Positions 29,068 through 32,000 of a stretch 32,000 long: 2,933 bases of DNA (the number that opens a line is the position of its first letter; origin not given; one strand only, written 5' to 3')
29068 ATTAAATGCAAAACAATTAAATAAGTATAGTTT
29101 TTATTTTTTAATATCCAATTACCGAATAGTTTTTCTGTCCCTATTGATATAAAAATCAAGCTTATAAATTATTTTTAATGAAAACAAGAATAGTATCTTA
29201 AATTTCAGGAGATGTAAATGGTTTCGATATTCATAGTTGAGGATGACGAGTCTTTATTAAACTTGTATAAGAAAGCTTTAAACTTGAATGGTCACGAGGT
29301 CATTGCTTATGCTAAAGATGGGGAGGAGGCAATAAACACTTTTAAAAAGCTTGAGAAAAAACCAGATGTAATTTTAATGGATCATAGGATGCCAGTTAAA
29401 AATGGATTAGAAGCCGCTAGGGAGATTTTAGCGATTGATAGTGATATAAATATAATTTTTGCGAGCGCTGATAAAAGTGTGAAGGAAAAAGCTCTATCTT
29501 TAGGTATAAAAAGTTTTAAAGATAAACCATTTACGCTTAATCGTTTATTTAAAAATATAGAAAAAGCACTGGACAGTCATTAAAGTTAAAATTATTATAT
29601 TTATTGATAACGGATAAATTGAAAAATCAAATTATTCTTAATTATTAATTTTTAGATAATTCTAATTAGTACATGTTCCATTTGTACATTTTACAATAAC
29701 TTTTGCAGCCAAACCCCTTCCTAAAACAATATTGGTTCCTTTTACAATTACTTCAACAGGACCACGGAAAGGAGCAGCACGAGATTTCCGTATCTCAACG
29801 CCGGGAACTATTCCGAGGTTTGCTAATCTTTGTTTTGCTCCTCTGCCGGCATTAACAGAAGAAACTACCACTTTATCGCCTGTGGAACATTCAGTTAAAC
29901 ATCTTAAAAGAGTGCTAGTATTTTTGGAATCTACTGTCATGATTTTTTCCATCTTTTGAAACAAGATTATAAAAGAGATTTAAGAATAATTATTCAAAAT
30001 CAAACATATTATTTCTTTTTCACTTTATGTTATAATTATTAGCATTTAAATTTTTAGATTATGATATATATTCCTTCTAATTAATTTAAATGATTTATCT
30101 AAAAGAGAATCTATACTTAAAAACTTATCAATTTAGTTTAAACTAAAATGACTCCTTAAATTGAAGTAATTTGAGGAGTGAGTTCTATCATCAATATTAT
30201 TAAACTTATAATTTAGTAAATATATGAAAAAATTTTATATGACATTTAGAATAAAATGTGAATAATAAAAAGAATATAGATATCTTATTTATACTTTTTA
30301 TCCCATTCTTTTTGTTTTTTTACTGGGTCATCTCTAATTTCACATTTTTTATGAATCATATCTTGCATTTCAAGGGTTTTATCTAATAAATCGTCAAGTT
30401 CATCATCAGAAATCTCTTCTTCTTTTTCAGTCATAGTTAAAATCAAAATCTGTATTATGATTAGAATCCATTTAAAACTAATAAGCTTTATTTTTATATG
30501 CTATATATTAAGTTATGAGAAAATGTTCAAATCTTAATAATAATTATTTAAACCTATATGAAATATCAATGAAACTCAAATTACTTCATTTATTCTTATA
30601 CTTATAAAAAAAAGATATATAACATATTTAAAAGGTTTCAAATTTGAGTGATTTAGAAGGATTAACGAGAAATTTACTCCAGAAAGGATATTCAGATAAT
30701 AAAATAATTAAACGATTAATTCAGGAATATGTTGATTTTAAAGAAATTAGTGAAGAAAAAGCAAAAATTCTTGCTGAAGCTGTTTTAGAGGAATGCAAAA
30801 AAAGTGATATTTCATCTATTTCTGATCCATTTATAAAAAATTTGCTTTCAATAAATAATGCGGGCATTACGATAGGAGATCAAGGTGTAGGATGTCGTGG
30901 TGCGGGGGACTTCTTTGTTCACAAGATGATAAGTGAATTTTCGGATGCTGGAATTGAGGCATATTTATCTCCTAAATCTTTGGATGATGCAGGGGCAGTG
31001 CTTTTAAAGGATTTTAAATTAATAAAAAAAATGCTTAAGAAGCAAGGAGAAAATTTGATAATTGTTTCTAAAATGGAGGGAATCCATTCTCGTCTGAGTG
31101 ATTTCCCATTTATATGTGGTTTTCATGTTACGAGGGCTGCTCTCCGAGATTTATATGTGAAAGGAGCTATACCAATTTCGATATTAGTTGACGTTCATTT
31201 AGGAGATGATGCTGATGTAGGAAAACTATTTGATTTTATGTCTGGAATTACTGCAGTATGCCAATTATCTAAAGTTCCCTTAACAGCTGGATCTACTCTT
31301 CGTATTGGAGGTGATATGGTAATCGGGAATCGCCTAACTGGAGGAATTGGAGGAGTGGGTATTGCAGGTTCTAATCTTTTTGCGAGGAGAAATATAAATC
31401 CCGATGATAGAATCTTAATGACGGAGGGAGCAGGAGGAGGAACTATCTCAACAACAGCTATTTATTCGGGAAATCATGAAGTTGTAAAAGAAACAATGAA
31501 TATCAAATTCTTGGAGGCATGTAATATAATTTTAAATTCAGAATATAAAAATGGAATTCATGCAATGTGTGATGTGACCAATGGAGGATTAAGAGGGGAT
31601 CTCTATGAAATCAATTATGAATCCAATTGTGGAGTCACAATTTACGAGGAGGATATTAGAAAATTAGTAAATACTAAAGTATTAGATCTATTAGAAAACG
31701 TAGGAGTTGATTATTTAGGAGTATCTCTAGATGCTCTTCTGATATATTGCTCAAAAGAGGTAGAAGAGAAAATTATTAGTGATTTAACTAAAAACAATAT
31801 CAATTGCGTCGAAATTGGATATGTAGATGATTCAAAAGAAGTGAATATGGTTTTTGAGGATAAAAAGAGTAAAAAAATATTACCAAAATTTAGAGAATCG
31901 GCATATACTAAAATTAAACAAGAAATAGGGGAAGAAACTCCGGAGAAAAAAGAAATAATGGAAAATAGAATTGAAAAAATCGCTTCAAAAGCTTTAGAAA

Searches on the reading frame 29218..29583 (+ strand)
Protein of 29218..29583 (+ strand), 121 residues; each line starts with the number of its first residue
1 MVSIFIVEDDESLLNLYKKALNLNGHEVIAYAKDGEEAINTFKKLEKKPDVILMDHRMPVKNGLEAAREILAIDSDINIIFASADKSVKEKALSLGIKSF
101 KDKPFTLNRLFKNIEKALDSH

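Call 11: search_protein_families(library=pfam, proteins=[window:29218-29583:+], max_evalue=0.001)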
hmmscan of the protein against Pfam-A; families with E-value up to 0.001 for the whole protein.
window:29218-29583:+ (121 aa): 1 family
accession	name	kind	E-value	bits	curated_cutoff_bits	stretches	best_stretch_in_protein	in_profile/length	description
PF00072.30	Response_reg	-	1.1e-21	77.5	30.2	1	4-114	1-110/111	Response regulator receiver domain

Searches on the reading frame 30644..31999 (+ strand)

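Call 12: search_protein_families(library=pfam, proteins=[window:30644-31999:+], max_evalue=0.001)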
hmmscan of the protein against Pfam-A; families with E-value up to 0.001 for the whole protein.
window:30644-31999:+ (452 aa): 2 families
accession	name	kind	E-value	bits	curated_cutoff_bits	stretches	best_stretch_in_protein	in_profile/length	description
PF02769.27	AIRS_C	-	5.6e-16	59.5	23.1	1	253-402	2-153/156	AIR synthase related protein, C-terminal domain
PF00586.29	AIRS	-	5.2e-08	33.7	24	1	135-225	10-97/112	AIR synthase related protein, N-terminal domain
